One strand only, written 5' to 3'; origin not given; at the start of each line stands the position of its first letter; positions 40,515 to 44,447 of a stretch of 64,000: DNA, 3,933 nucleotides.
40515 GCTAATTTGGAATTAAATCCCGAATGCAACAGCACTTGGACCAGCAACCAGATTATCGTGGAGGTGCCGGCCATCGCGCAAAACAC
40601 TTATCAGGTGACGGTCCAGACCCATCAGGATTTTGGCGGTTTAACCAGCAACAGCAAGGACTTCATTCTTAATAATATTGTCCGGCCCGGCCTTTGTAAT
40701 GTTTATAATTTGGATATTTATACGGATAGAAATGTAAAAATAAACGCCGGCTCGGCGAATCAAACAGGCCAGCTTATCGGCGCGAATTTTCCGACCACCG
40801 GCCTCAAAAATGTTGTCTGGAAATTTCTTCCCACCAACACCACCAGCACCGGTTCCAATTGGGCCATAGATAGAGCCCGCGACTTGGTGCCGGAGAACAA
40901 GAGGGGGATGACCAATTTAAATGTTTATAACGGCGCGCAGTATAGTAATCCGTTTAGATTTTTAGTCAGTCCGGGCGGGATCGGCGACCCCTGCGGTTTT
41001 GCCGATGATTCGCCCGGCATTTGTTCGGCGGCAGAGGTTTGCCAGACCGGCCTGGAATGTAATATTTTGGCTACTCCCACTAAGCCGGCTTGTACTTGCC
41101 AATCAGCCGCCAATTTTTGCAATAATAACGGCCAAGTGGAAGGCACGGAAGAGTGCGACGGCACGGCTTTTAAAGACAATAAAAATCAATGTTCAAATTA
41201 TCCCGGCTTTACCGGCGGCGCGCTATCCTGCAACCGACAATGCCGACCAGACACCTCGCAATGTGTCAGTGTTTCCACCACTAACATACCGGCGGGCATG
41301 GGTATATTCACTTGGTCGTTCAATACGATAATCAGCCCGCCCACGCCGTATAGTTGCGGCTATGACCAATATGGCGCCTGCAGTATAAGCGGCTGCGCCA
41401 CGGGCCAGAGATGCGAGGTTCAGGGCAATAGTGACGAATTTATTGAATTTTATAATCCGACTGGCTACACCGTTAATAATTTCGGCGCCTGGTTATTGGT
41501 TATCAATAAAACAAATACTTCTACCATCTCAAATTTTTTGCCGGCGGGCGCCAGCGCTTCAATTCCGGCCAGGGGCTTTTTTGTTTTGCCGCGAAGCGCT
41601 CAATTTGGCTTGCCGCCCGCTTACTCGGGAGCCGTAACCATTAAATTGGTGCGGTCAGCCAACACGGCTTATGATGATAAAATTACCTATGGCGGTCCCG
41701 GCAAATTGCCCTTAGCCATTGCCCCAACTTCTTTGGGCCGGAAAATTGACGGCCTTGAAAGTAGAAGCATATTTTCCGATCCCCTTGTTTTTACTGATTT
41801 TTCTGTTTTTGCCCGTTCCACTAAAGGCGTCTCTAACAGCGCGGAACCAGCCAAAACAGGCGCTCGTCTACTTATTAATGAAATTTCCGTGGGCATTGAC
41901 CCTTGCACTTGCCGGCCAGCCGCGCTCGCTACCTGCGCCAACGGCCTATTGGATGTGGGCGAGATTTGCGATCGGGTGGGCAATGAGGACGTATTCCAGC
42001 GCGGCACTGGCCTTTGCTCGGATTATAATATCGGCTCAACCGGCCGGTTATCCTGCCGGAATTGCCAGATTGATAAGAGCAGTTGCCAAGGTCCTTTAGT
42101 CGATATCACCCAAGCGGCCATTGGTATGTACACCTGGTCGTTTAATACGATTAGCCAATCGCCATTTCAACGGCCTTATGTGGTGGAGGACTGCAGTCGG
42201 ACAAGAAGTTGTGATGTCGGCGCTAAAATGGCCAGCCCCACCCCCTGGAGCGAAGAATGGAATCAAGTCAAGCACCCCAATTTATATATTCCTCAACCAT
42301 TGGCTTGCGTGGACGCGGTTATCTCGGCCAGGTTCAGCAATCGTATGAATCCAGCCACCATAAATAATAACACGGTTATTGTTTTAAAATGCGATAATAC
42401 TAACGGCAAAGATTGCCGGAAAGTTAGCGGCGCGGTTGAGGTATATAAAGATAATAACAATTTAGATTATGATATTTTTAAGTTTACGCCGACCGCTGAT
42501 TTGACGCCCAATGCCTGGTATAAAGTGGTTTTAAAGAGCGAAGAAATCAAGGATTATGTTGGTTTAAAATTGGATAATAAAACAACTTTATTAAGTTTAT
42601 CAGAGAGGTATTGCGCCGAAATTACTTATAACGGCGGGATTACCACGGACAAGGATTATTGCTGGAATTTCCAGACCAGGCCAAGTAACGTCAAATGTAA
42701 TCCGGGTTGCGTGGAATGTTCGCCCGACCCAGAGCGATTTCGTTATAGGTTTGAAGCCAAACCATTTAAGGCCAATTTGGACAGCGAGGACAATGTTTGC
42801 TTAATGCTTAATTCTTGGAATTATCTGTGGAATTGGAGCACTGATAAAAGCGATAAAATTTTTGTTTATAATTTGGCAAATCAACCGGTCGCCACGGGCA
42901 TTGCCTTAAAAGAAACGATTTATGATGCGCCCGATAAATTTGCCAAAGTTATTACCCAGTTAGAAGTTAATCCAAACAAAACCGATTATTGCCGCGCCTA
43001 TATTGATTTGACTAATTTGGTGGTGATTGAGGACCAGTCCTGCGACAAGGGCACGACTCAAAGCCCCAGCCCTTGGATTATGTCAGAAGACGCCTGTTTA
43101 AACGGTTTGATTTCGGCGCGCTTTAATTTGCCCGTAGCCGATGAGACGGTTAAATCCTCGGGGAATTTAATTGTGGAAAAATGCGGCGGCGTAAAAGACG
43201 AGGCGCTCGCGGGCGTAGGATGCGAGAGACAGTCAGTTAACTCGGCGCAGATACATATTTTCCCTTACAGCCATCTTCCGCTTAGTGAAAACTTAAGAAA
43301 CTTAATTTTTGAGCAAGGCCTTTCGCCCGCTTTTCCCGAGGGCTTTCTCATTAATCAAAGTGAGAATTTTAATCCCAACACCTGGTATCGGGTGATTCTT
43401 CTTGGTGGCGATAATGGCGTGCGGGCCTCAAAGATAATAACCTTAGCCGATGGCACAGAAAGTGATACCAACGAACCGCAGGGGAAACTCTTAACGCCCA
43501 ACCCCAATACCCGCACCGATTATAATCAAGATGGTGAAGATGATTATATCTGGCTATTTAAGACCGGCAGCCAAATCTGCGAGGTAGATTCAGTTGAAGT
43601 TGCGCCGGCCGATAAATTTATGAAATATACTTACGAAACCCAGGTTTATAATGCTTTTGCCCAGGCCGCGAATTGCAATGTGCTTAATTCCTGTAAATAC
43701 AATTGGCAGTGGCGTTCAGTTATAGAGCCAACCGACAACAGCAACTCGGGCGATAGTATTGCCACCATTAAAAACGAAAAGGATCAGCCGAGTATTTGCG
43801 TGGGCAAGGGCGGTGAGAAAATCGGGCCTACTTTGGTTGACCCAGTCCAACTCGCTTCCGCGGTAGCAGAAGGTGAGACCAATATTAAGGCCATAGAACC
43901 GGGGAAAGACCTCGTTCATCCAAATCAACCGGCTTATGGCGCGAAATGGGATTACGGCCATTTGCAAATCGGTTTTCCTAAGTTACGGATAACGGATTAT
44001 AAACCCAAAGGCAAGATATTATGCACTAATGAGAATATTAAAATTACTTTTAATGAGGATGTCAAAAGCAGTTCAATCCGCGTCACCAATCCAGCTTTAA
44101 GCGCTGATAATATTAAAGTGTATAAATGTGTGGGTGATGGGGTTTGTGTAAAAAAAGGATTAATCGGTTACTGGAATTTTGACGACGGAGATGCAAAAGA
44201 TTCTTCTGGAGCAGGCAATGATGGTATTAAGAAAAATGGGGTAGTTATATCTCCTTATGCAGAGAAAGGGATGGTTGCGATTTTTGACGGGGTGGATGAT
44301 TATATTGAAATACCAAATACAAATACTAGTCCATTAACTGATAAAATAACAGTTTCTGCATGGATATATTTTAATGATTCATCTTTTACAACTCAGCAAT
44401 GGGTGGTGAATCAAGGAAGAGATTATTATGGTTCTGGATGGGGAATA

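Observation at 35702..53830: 18-kb locus of giant multi-domain surface proteins (likely adhesin system) with a shared anchor module and companion Ca-binding membrane proteins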

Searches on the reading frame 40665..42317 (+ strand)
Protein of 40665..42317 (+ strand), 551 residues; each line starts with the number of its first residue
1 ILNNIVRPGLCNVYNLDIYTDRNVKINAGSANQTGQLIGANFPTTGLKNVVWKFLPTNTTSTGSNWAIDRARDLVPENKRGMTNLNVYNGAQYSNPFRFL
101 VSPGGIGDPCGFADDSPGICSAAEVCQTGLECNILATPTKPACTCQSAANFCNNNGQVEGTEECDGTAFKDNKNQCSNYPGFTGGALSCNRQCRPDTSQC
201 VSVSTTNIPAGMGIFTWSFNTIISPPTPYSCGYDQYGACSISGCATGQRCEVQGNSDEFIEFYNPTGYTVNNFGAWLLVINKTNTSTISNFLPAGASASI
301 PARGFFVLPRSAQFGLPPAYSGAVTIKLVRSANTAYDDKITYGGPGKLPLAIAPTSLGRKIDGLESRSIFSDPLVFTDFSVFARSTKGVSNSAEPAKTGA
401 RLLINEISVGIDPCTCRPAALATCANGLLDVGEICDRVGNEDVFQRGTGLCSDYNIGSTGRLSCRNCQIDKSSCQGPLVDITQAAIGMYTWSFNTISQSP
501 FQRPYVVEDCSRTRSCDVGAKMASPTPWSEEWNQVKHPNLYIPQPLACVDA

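Call 38: search_protein_families(library=pfam, proteins=[window:40665-42317:+], max_evalue=0.5)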
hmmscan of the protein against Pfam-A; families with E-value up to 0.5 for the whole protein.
window:40665-42317:+ (551 aa): 1 family
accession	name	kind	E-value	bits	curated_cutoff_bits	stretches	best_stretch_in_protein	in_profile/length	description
PF00932.25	LTD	-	0.0029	18.4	34.3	1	254-337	19-103/109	Lamin Tail Domain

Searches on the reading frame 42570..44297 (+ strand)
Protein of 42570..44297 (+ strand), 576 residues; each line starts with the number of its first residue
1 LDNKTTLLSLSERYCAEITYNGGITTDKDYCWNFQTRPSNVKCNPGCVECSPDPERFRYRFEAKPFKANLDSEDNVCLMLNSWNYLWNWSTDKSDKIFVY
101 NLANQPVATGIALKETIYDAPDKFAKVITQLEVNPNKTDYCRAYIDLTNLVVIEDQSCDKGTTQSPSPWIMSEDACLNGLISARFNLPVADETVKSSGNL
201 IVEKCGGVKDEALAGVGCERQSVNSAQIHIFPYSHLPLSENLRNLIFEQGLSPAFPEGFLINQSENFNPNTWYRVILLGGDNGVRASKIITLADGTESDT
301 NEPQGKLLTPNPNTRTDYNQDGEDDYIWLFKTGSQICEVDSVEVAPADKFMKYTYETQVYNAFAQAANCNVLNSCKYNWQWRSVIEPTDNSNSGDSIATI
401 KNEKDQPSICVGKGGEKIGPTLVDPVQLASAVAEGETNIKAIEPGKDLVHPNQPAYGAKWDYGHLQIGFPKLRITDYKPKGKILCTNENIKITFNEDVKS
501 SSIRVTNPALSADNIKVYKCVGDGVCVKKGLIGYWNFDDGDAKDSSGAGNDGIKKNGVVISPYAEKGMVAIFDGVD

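Call 38: search_protein_families(library=pfam, proteins=[window:42570-44297:+], max_evalue=0.5)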
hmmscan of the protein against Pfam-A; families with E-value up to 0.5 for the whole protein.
window:42570-44297:+ (576 aa): 1 family
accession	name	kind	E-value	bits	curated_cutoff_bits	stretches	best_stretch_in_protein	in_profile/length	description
PF13205.12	Big_5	-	0.0014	19.8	23.6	0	485-506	20-41/105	Bacterial Ig-like domain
